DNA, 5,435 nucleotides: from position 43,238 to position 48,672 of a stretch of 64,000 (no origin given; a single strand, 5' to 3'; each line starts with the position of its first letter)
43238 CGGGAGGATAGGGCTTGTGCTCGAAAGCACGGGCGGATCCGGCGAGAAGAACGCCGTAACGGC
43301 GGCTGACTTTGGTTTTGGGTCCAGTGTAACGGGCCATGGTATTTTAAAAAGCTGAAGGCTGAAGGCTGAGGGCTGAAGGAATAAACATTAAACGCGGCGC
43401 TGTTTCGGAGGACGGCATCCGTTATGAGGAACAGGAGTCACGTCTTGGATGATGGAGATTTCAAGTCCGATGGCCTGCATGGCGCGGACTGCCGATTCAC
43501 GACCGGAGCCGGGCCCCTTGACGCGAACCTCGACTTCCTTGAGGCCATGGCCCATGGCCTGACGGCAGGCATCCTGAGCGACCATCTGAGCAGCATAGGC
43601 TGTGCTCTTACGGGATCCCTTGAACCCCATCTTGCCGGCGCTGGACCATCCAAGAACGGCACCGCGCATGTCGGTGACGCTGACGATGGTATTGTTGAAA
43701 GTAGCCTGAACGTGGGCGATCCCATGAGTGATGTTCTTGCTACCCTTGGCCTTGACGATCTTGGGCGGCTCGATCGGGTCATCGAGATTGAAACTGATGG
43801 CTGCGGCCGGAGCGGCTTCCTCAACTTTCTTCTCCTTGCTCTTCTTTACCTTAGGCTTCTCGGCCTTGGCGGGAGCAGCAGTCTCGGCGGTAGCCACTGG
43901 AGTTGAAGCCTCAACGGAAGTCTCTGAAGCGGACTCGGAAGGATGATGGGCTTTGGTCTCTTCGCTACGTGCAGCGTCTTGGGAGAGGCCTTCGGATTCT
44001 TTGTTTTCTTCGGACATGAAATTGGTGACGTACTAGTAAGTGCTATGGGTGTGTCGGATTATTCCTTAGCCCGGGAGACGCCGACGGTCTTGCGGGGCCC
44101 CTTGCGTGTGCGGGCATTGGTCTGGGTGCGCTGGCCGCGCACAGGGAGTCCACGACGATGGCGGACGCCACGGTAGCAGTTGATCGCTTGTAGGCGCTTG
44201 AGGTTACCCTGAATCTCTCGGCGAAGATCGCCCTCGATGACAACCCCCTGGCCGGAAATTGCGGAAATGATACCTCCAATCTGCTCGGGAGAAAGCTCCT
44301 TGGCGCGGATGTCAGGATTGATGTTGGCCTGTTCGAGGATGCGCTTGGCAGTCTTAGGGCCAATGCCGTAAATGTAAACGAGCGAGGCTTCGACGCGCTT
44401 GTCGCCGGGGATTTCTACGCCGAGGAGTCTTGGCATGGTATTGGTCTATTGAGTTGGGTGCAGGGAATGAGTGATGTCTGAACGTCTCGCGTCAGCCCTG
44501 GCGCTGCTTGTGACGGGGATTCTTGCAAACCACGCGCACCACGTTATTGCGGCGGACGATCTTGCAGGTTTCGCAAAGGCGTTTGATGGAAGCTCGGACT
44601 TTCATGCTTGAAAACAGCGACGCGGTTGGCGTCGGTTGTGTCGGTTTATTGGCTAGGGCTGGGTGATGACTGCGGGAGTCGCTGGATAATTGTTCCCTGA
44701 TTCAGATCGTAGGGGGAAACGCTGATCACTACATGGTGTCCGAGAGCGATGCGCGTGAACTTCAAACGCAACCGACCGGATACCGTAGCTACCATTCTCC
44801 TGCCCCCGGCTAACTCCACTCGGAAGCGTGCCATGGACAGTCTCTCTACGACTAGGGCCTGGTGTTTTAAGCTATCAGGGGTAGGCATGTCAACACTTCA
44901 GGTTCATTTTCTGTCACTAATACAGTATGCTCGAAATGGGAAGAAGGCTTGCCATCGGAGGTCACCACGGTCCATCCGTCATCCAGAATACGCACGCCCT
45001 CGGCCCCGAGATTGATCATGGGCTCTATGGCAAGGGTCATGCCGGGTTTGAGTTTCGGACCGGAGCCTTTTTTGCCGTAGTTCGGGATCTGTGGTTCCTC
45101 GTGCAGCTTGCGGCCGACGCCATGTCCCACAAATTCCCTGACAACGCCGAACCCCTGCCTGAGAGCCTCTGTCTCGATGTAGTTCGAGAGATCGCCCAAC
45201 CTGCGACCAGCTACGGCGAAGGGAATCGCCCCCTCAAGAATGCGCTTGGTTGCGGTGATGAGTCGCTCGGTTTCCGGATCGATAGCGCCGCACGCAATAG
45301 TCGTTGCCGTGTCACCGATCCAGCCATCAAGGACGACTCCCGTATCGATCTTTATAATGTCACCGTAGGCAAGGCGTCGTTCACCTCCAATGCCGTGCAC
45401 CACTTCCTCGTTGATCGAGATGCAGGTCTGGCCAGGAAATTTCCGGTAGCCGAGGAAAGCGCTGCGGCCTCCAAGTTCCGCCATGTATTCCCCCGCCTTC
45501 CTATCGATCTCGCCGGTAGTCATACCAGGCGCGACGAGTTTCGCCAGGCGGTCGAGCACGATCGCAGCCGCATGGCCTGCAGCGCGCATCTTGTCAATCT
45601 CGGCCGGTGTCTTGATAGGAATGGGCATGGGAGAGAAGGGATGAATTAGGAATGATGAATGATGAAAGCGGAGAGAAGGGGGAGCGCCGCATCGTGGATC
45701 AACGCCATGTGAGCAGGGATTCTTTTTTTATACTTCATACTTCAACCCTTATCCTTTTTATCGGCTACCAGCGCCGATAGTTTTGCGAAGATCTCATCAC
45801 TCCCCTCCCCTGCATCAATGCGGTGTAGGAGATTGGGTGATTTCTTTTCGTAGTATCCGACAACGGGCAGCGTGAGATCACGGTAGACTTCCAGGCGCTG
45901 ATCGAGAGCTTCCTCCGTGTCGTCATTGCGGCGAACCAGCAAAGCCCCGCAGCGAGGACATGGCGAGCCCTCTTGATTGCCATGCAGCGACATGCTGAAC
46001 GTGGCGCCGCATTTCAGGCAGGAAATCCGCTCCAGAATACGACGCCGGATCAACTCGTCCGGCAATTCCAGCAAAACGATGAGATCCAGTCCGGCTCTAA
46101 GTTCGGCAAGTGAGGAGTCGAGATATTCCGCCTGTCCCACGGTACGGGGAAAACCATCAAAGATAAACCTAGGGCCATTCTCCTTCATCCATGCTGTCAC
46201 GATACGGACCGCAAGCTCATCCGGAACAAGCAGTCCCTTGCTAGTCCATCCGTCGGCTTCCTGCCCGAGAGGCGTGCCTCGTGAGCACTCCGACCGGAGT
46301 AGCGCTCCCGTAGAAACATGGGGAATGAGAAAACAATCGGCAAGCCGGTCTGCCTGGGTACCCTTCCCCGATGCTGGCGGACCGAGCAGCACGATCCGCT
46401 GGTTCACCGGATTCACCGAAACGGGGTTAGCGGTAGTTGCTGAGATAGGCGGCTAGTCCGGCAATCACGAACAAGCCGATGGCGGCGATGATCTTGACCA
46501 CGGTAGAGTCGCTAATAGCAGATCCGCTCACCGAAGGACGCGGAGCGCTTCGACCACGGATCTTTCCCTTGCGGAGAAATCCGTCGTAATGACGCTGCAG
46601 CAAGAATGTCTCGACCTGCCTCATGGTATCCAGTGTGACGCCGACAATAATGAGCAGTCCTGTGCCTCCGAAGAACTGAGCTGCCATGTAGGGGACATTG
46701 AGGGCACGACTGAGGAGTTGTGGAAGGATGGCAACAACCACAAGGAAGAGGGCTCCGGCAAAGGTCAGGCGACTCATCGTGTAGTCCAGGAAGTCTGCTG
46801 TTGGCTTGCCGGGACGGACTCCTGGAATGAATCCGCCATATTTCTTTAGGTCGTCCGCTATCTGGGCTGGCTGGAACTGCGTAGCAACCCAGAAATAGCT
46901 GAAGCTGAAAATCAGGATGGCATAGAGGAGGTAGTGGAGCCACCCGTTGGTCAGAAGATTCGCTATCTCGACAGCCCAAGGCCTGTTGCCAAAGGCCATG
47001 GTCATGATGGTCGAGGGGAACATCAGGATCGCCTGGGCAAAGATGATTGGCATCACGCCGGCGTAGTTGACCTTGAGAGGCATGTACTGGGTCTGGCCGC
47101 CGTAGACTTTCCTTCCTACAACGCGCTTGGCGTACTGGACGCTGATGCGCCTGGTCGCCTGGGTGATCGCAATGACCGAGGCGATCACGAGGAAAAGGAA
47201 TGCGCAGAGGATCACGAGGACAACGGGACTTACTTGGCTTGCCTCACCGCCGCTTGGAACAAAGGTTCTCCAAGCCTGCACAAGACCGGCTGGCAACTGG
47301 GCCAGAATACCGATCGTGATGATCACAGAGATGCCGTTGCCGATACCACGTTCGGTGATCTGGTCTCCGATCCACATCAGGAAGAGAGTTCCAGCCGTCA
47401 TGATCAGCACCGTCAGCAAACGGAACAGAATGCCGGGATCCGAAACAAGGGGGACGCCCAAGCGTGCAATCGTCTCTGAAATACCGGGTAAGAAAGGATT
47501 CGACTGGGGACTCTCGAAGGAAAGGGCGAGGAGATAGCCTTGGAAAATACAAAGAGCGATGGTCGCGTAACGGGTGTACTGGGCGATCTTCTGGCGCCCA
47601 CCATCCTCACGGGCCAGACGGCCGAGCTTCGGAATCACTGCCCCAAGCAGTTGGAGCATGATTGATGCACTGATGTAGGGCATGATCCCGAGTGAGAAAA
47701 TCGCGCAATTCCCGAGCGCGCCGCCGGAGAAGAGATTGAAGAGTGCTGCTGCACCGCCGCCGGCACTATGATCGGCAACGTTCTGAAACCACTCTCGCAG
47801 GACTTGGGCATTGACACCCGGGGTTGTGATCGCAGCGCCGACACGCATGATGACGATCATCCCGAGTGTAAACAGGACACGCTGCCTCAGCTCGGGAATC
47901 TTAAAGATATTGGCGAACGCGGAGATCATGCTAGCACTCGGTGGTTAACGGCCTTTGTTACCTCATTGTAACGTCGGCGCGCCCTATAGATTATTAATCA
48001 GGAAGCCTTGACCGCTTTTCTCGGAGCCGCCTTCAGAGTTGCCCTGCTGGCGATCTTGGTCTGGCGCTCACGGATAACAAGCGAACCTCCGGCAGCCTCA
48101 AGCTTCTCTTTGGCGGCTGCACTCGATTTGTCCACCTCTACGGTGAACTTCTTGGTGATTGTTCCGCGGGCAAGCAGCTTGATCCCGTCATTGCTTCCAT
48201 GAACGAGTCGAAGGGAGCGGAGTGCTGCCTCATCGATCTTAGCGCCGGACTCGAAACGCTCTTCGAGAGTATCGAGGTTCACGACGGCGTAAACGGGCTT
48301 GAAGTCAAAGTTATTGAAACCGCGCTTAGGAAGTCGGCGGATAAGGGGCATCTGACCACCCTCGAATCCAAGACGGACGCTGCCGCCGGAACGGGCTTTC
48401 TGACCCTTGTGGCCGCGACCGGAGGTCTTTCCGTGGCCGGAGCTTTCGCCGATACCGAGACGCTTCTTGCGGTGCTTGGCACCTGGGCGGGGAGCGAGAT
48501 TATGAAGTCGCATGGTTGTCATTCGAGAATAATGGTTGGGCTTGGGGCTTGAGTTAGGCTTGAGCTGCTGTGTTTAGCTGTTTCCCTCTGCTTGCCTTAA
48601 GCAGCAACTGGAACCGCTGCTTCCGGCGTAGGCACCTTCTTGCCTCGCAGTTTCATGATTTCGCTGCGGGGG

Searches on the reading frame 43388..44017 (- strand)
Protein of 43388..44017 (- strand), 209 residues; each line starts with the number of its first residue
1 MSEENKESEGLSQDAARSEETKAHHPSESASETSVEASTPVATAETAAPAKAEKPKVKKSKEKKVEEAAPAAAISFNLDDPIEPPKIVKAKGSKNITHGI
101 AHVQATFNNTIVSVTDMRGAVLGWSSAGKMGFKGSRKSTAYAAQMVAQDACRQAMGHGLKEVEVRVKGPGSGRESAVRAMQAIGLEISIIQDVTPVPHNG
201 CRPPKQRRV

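Call 59: search_protein_families(library=pfam, proteins=[window:43388-44017:-], max_evalue=0.00001)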
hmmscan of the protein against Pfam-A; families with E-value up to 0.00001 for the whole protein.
window:43388-44017:- (209 aa): 1 family
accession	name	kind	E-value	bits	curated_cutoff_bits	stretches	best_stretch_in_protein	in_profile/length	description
PF00411.24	Ribosomal_S11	-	4.4e-48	162.7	25.1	1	99-208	1-110/110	Ribosomal protein S11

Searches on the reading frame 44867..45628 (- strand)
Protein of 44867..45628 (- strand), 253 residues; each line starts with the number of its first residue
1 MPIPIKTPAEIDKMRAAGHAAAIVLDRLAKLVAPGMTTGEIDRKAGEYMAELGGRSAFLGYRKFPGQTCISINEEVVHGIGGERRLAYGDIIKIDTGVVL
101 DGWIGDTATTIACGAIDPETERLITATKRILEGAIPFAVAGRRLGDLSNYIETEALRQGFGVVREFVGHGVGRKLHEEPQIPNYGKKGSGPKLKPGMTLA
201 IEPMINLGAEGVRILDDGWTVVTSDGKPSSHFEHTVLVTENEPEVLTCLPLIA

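Call 59: search_protein_families(library=pfam, proteins=[window:44867-45628:-], max_evalue=0.00001)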
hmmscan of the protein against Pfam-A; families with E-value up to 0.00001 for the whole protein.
window:44867-45628:- (253 aa): 1 family
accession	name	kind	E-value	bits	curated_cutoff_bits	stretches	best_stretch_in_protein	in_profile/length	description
PF00557.29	Peptidase_M24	-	3.3e-47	161.4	23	1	12-240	1-208/208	Metallopeptidase family M24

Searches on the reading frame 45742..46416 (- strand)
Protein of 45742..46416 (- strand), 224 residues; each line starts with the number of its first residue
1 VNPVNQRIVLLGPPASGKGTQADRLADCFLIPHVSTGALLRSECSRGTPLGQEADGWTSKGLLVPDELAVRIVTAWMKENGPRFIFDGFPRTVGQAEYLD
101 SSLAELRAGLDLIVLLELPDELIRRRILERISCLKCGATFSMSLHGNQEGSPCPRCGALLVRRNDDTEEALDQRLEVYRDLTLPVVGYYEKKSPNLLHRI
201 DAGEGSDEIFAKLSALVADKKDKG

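Call 59: search_protein_families(library=pfam, proteins=[window:45742-46416:-], max_evalue=0.00001)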
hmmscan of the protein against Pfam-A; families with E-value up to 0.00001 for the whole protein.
window:45742-46416:- (224 aa): 2 families
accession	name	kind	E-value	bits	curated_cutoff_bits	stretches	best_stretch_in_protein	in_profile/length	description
PF00406.28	ADK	-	1.2e-42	146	26.8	1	10-193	1-150/151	Adenylate kinase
PF13207.12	AAA_17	-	4e-22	79.4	27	1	11-130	1-122/136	AAA domain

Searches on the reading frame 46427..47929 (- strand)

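Call 59: search_protein_families(library=pfam, proteins=[window:46427-47929:-], max_evalue=0.00001)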
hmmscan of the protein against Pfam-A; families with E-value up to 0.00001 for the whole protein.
window:46427-47929:- (500 aa): 1 family
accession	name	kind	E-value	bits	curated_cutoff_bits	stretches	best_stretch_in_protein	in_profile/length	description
PF00344.25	SecY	-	1.5e-108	363.2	32.2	1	77-436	2-306/306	SecY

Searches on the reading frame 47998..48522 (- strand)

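Call 59: search_protein_families(library=pfam, proteins=[window:47998-48522:-], max_evalue=0.00001)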
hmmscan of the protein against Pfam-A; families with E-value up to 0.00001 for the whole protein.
window:47998-48522:- (174 aa): 1 family
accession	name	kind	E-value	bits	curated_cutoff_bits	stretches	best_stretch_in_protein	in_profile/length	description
PF00828.25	Ribosomal_L27A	-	2.9e-18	66.5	21.5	1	80-148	1-71/72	Ribosomal proteins 50S-L15, 50S-L18e, 60S-L27A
